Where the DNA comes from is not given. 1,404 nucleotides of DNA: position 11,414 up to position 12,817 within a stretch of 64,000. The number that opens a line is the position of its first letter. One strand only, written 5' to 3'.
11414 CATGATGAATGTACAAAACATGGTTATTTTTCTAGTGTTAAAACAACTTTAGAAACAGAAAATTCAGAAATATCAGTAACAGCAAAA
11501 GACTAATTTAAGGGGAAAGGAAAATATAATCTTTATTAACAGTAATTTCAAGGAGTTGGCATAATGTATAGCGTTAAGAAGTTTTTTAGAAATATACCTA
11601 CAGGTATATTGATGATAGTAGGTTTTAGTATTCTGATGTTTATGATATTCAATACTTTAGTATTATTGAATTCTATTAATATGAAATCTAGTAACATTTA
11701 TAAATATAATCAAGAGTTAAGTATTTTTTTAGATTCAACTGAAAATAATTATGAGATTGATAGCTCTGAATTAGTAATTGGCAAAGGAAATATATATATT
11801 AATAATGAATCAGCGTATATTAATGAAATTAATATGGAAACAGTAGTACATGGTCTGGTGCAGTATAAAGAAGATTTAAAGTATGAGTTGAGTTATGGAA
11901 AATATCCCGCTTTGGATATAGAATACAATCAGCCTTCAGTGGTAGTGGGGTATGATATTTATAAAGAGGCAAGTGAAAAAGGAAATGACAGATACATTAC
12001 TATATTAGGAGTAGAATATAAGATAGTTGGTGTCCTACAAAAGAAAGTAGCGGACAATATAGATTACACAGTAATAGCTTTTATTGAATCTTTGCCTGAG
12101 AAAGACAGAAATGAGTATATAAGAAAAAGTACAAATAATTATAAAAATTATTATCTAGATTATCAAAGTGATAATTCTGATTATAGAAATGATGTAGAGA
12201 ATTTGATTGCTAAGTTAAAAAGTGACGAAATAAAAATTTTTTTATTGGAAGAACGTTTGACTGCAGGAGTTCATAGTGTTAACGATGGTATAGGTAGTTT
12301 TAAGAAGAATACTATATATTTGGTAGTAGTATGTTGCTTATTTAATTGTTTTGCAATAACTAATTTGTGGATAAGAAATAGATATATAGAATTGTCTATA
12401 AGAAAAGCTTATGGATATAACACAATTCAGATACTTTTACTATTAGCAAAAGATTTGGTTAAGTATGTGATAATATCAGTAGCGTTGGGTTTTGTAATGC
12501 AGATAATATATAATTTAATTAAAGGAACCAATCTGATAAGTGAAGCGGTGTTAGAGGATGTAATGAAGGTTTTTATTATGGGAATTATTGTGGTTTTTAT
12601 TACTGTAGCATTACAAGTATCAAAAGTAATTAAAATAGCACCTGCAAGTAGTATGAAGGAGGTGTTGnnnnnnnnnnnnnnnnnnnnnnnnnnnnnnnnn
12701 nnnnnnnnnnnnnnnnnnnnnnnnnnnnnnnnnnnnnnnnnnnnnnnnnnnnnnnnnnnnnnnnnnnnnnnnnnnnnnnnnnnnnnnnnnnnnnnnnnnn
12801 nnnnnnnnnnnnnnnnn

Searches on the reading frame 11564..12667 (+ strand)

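Call 76: search_protein_families(library=pfam, proteins=[window:11564-12667:+], max_evalue=0.00001)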
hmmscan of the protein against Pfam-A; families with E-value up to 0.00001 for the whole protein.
window:11564-12667:+ (368 aa): 2 families
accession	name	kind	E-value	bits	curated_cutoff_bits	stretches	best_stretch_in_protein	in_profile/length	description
PF02687.27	FtsX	-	1.8e-06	28.5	25.5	1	251-360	4-120/120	FtsX-like permease C-terminal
PF12704.14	MacB_PCD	-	6.2e-06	27.1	27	0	14-177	7-176/207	MacB-like periplasmic core domain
